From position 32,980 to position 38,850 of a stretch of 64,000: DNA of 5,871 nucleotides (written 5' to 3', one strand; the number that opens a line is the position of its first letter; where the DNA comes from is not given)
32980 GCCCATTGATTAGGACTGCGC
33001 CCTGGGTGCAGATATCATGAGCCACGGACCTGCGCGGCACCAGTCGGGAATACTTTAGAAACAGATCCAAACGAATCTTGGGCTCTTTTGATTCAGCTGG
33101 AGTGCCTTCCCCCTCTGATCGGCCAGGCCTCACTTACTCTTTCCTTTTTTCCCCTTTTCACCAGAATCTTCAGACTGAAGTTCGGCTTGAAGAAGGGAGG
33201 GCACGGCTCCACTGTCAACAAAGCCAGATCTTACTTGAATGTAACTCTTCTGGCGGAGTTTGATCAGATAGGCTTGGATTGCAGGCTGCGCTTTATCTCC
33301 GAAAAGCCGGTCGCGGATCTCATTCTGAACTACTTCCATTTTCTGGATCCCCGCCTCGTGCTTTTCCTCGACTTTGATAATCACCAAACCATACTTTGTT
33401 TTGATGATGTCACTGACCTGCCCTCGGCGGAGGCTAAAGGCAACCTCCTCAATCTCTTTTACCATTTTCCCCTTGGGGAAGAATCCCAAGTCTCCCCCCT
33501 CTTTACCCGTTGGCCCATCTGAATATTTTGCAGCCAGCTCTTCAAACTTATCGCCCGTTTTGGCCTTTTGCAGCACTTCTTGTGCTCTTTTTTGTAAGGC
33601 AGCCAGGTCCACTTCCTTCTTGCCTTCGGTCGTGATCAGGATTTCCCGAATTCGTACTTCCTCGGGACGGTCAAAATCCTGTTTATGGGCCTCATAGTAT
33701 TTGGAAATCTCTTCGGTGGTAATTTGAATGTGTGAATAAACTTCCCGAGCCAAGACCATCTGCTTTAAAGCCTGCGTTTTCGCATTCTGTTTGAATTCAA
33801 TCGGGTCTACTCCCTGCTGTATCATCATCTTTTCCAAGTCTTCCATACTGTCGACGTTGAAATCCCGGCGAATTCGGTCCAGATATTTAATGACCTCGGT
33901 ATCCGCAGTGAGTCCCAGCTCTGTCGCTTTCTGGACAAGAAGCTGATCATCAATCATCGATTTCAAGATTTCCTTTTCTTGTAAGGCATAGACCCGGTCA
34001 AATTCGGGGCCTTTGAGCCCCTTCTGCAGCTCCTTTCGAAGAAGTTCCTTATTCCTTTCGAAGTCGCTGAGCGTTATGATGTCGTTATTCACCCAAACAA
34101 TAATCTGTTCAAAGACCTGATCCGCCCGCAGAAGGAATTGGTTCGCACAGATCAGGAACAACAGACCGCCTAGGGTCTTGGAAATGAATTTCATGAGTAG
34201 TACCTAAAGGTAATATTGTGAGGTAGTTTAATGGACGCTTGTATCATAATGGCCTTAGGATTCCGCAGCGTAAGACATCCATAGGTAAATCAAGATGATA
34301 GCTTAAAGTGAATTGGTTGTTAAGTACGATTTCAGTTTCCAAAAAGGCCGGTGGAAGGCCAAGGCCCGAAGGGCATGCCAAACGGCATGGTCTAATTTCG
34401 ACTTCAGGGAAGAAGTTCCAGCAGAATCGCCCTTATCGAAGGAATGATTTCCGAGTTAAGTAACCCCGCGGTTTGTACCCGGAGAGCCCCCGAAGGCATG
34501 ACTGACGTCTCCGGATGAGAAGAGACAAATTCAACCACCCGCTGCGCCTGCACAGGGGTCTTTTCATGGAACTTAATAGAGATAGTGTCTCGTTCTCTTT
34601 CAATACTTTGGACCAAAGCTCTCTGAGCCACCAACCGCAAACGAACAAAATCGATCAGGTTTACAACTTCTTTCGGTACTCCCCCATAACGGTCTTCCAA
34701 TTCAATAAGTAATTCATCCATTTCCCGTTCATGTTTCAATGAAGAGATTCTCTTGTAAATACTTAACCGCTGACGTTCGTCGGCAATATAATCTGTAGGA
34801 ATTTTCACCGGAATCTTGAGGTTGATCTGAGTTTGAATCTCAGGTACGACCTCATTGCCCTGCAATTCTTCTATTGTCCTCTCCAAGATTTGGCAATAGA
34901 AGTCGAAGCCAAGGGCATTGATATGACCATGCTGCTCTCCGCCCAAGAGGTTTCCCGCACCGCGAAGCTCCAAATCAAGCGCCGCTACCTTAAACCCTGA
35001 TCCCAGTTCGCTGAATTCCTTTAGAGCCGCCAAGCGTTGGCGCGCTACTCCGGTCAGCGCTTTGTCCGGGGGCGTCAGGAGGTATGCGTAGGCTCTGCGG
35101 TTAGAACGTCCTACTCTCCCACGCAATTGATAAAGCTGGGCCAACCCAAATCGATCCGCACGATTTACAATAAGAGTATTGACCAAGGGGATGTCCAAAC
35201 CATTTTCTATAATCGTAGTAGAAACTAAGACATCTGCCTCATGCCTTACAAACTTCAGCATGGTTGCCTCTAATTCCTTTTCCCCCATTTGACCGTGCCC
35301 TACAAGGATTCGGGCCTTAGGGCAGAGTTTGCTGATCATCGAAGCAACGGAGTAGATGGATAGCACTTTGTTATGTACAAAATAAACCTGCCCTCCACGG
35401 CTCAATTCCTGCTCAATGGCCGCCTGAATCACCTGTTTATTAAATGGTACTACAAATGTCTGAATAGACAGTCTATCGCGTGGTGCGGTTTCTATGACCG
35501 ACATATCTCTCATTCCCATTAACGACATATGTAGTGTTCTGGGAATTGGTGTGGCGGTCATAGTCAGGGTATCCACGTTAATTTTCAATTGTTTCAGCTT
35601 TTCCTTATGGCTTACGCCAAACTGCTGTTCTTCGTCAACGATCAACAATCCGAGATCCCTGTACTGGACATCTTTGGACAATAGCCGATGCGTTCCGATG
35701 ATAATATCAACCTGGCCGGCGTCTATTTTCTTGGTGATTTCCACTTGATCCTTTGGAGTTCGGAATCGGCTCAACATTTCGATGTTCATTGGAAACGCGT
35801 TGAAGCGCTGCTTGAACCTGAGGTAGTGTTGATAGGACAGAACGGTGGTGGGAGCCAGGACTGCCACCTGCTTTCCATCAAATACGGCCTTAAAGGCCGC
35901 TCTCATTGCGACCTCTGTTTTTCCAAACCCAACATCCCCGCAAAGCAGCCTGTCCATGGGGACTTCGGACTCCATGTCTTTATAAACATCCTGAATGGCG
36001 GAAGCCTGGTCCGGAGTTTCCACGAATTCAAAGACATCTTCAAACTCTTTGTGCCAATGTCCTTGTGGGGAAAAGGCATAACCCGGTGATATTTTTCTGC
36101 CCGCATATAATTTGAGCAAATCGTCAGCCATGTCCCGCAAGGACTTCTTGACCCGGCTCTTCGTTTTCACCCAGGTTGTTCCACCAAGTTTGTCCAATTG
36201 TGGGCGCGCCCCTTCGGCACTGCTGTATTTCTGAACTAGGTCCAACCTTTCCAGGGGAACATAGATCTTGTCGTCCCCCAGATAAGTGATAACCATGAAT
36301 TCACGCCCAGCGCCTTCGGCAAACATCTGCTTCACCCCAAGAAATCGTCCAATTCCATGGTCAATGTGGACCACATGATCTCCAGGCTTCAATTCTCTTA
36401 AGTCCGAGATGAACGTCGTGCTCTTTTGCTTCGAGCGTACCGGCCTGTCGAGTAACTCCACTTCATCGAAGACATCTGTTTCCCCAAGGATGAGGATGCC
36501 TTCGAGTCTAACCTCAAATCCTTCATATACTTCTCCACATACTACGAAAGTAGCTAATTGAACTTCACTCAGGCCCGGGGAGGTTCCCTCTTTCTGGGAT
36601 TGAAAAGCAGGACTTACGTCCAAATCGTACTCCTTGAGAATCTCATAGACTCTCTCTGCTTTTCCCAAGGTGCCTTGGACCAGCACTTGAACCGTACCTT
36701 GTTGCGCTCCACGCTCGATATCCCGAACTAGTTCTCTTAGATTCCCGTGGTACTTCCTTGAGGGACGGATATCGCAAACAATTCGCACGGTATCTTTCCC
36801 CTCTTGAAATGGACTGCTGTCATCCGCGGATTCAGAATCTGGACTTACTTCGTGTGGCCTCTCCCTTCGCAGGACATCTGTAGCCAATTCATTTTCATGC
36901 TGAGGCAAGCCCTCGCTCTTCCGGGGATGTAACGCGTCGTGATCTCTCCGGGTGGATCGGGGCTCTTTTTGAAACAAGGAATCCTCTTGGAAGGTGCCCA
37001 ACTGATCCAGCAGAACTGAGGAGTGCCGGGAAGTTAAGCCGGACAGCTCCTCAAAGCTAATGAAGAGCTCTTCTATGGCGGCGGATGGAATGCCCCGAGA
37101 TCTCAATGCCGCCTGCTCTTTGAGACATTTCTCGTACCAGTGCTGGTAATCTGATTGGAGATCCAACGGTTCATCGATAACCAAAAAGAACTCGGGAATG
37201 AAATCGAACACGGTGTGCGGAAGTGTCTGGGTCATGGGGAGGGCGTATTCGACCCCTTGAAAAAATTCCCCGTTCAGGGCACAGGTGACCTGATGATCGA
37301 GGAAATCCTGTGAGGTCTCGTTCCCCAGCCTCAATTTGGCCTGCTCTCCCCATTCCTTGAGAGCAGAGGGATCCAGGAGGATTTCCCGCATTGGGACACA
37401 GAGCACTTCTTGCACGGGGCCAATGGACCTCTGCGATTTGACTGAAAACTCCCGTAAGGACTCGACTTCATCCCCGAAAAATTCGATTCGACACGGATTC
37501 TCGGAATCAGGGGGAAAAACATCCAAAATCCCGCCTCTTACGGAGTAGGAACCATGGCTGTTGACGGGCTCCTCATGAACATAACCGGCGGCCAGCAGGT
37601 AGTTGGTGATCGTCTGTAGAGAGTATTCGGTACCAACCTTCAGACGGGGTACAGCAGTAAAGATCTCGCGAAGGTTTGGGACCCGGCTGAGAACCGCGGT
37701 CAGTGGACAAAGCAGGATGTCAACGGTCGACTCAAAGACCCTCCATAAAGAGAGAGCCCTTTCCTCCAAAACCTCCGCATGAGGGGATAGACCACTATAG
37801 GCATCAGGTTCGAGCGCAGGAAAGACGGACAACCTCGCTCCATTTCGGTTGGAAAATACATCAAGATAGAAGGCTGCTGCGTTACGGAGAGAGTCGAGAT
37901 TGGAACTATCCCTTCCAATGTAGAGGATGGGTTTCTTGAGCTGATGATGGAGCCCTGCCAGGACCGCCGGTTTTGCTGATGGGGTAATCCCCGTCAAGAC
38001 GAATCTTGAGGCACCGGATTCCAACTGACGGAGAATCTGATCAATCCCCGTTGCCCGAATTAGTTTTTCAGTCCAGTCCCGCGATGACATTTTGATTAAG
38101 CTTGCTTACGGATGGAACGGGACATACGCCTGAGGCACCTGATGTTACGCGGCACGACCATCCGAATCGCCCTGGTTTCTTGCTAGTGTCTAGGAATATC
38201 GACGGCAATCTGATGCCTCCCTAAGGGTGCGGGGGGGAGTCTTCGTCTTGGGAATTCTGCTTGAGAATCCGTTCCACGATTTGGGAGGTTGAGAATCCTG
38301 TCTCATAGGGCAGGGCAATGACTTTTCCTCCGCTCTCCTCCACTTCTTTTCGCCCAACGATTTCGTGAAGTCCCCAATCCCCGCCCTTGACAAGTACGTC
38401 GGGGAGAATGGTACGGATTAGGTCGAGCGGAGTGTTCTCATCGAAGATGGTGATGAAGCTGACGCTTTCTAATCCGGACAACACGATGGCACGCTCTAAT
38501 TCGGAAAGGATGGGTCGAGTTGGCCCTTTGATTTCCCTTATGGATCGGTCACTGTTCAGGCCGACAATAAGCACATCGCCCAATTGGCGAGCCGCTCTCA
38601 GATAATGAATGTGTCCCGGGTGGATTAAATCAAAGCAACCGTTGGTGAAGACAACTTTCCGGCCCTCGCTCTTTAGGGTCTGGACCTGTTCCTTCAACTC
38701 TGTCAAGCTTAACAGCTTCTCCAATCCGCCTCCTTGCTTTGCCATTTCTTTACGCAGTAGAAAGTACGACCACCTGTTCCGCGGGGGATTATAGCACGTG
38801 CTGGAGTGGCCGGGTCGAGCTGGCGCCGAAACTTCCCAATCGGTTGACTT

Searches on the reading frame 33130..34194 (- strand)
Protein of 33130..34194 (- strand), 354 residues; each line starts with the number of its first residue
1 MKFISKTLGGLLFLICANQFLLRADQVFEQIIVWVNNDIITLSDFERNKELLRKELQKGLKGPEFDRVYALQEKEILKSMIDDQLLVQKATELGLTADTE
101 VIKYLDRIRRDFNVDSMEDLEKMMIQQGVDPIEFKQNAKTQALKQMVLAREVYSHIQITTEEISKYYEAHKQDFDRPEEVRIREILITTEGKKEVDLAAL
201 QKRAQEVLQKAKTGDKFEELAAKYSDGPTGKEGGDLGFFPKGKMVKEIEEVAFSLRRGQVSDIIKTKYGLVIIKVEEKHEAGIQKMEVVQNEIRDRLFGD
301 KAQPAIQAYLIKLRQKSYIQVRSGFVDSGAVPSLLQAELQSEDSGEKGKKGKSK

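Call 54: search_protein_families(library=pfam, proteins=[window:33130-34194:-], max_evalue=0.00001)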
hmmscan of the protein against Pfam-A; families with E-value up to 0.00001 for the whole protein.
window:33130-34194:- (354 aa): 5 families
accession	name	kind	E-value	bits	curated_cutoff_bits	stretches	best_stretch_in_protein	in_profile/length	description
PF13616.12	Rotamase_3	-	1.6e-27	96.8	22.5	1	163-278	3-115/116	PPIC-type PPIASE domain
PF00639.27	Rotamase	-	1.8e-25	90.2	21.7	1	185-276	2-96/97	PPIC-type PPIASE domain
PF13145.12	Rotamase_2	-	3.5e-17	63.8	27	1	158-287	1-117/121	PPIC-type PPIASE domain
PF13624.11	SurA_N_3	-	4.7e-08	33.5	27.2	1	32-146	41-160/162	SurA-like N-terminal domain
PF09312.16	SurA_N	-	1.3e-07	32.3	30.8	1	29-140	2-110/118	SurA N-terminal domain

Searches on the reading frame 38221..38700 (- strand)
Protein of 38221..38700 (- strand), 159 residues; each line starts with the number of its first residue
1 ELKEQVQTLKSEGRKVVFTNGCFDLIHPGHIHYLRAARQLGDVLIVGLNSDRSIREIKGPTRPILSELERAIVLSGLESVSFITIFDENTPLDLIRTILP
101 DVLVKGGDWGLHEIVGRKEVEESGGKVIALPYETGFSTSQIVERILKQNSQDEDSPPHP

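Call 3: search_protein_families(library=pfam, proteins=[window:38221-38700:-], max_evalue=0.1)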
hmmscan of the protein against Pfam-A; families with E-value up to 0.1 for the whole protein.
window:38221-38700:- (159 aa): 1 family
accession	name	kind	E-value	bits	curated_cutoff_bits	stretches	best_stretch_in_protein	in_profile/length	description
PF01467.32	CTP_transf_like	-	1.2e-16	61.6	21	1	18-144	1-133/133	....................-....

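Call 4: search_protein_families(library=ncbifam, proteins=[window:38221-38700:-], max_evalue=0.1)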
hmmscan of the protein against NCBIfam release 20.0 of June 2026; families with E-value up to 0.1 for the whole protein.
window:38221-38700:- (159 aa): 8 families
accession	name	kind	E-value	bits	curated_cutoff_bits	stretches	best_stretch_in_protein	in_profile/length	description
TIGR02199.1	rfaE_dom_II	equivalog_domain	1.8e-58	196.5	181.5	1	6-146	3-143/144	D-glycero-beta-D-manno-heptose 1-phosphate adenylyltransferase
NF008454.0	PRK11316.1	equivalog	2.4e-54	184.7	521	1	1-148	327-474/475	bifunctional D-glycero-beta-D-manno-heptose-7-phosphate kinase/D-glycero-beta-D-manno-heptose 1-phosphate adenylyltransferase HldE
TIGR00125.1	cyt_tran_rel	domain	4.6e-14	52.3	27.7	1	16-74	1-56/65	adenylyltransferase/cytidyltransferase family protein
TIGR01518.1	g3p_cytidyltrns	equivalog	1.7e-10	41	165.4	1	17-144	1-124/125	glycerol-3-phosphate cytidylyltransferase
NF001985.0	PRK00777.1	subfamily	4.3e-07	30.1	104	1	17-58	7-48/157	pantetheine-phosphate adenylyltransferase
NF041124.1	CoaD_Thcocales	equivalog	2.6e-05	24.2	290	1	14-57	5-47/156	phosphopantetheine adenylyltransferase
NF002250.0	PRK01170.1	subfamily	0.00014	21.5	489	1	17-58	3-44/322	bifunctional pantetheine-phosphate adenylyltransferase/NTP phosphatase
TIGR01510.1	coaD_prev_kdtB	equivalog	0.055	13.5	103.3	1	20-52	5-37/155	pantetheine-phosphate adenylyltransferase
